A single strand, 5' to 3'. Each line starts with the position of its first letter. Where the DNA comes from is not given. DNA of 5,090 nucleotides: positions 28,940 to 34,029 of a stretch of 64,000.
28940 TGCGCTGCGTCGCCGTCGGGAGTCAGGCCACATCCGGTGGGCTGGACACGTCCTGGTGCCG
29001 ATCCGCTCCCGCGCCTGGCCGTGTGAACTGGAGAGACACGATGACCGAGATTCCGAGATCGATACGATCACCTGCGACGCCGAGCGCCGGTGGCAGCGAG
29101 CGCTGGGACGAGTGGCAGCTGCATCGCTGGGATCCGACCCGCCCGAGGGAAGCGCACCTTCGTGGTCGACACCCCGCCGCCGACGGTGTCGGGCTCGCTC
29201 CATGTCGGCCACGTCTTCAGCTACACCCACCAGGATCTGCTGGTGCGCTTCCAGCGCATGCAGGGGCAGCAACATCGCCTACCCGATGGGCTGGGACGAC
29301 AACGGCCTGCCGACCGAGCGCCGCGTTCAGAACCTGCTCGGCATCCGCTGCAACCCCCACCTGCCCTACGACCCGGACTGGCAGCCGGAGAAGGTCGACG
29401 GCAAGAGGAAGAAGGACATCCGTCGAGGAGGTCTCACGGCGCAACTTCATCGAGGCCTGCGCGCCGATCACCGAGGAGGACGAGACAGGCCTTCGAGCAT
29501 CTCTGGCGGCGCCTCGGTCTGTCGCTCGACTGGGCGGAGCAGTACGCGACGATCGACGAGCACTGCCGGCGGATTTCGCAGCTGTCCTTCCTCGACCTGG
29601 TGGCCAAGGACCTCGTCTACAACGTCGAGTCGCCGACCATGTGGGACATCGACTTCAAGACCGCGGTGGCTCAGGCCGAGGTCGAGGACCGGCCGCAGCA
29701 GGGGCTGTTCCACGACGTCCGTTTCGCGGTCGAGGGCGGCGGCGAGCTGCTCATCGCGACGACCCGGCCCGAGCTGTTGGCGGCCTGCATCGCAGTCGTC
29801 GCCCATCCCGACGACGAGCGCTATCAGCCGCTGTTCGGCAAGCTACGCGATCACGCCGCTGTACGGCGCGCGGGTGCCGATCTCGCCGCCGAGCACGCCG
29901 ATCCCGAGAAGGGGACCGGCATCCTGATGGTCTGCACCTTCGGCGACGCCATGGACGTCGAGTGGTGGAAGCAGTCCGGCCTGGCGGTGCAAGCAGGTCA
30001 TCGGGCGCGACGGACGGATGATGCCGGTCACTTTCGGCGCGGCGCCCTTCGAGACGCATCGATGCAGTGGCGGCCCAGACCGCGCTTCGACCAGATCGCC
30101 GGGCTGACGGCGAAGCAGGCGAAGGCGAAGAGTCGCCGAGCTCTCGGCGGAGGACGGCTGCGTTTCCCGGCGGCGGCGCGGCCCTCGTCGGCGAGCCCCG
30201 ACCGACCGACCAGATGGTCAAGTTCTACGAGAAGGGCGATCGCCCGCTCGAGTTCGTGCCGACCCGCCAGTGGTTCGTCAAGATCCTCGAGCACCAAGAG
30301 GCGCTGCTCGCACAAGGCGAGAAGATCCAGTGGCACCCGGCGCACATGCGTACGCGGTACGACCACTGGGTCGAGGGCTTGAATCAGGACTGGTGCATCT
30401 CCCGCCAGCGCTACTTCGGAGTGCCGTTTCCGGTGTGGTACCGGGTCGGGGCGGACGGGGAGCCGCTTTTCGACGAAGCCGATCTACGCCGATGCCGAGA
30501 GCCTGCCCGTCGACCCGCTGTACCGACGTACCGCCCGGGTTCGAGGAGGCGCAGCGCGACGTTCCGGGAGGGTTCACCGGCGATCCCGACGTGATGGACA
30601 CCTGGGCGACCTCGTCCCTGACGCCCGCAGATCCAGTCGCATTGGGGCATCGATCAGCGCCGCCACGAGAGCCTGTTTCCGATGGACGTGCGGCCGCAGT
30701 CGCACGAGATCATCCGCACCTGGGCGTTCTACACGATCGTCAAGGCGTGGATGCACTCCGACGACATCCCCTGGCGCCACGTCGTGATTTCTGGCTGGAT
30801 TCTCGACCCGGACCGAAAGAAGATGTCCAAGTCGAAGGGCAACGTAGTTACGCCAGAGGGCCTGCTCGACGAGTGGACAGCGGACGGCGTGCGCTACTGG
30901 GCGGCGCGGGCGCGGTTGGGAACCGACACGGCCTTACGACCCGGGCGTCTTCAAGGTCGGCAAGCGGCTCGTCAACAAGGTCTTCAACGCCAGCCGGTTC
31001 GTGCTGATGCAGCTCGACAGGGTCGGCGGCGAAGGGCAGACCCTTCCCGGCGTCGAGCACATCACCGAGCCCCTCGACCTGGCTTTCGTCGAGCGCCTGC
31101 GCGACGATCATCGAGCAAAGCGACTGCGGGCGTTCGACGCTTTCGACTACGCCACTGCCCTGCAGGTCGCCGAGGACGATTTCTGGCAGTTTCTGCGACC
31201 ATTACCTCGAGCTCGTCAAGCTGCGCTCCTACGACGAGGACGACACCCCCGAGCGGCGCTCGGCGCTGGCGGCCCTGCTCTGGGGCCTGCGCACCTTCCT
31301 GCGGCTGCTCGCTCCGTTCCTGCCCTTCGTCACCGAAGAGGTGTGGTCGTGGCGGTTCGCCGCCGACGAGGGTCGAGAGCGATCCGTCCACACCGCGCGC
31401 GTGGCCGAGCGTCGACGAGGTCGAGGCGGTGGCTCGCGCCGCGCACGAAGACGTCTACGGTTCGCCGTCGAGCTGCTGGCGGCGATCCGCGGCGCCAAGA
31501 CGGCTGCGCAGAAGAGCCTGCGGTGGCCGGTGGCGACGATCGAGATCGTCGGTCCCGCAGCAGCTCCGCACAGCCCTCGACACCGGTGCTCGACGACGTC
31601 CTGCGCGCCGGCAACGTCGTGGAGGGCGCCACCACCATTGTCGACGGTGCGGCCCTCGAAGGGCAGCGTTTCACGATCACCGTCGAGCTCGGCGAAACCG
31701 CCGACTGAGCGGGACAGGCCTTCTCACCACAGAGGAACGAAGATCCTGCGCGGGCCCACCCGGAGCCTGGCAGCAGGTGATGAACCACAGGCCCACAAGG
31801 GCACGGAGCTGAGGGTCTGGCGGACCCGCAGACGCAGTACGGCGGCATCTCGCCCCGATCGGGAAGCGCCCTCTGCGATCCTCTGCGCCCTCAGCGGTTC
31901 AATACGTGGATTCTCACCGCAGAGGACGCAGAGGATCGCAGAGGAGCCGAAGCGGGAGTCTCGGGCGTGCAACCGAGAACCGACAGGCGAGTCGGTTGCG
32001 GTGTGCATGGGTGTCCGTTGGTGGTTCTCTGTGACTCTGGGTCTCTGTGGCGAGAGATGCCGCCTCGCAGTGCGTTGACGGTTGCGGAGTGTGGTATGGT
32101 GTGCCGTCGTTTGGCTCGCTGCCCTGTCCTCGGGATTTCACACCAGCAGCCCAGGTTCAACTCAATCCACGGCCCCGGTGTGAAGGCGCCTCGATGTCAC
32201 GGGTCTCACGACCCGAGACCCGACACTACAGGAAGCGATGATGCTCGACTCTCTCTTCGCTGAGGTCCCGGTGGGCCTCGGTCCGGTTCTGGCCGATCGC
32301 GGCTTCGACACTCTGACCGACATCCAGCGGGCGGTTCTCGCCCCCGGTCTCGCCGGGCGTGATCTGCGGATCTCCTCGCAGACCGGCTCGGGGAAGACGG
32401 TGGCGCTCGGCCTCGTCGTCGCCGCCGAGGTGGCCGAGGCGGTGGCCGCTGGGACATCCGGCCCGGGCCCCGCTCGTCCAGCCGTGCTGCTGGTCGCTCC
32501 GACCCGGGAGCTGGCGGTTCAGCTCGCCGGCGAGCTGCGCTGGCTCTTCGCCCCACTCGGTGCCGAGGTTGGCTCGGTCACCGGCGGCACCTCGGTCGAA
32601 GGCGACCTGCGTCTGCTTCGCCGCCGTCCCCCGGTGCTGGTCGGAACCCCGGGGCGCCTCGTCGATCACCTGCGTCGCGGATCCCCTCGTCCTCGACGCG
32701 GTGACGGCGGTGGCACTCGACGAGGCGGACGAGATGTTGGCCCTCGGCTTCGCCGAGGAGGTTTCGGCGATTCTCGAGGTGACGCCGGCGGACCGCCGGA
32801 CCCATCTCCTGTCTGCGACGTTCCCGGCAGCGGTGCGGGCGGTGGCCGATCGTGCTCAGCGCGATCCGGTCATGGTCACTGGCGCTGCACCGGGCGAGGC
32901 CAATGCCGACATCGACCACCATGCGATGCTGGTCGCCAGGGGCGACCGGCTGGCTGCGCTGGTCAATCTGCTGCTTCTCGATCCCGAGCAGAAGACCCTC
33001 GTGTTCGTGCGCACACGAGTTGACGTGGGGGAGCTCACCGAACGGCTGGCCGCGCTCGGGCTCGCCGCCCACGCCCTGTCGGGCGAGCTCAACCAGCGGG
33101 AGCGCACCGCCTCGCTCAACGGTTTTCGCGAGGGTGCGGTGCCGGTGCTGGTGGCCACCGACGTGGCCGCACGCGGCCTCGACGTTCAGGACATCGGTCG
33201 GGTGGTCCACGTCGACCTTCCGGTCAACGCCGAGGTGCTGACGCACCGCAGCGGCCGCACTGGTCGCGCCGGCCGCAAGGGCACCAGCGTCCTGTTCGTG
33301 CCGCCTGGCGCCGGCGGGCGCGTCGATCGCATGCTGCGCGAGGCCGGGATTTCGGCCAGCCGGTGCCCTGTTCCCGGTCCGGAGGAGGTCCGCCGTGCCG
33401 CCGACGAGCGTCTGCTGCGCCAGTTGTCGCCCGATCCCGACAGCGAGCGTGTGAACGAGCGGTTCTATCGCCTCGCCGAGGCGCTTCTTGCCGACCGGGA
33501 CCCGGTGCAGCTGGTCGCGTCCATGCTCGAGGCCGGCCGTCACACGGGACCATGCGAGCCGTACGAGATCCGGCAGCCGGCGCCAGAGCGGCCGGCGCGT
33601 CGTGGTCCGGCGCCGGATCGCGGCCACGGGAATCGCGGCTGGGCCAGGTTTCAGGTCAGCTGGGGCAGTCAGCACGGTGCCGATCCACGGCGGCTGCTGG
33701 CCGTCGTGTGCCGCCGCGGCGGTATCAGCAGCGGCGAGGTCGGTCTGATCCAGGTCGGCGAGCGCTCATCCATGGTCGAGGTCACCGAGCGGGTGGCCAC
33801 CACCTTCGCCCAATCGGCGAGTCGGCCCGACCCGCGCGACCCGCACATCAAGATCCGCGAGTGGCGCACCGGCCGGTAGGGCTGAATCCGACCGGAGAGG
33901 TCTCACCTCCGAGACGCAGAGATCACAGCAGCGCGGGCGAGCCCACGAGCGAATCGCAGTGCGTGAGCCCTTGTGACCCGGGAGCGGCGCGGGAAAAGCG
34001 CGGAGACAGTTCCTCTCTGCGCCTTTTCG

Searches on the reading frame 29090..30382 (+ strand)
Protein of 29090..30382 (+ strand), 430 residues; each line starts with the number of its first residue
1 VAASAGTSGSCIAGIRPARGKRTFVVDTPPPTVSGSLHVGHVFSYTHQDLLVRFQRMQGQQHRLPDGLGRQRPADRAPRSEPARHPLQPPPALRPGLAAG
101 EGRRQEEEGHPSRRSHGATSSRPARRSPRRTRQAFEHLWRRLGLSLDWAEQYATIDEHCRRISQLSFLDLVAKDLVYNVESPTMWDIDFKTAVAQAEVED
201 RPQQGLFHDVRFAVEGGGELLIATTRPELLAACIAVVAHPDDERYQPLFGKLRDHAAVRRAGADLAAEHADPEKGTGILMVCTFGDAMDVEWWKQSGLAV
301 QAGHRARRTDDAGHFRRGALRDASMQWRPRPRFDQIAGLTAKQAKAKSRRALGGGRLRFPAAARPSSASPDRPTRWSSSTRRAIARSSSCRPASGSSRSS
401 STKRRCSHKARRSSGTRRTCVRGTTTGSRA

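Call 49: search_protein_families(library=pfam, proteins=[window:29090-30382:+], max_evalue=0.01)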
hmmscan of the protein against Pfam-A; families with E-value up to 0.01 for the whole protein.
window:29090-30382:+ (430 aa): 2 families
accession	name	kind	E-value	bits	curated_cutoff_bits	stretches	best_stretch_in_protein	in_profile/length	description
PF00133.28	tRNA-synt_1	-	3.1e-21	76.1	22.7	2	131-204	111-184/414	tRNA synthetases class I (I, L, M and V)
PF09334.17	tRNA-synt_1g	-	2.6e-05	23.6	20.1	1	25-61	2-38/391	tRNA synthetases class I (M)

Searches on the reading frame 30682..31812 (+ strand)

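Call 49: search_protein_families(library=pfam, proteins=[window:30682-31812:+], max_evalue=0.01)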
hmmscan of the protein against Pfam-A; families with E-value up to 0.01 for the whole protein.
window:30682-31812:+ (376 aa): 3 families
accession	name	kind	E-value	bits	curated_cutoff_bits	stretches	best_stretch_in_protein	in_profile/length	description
PF00133.28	tRNA-synt_1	-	1.1e-12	47.9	22.7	1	8-85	336-413/414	tRNA synthetases class I (I, L, M and V)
PF09334.17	tRNA-synt_1g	-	5.2e-05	22.6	20.1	1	30-78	310-358/391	tRNA synthetases class I (M)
PF01921.24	tRNA-synt_1f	-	0.00038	19.9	27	1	39-89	274-324/360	tRNA synthetases class I (K)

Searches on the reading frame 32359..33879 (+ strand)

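Call 49: search_protein_families(library=pfam, proteins=[window:32359-33879:+], max_evalue=0.01)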
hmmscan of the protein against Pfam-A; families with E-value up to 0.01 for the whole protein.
window:32359-33879:+ (506 aa): 3 families
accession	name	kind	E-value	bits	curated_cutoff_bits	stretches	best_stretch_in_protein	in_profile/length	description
PF00271.37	Helicase_C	-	5.9e-25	88.1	23.5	1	198-305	3-110/110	Helicase conserved C-terminal domain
PF03880.21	DbpA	-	2.2e-10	40.8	25.6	1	430-487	1-58/72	DbpA RNA binding domain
PF00270.35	DEAD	-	8.8e-07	29.2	26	1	112-160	115-165/167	DEAD/DEAH box helicase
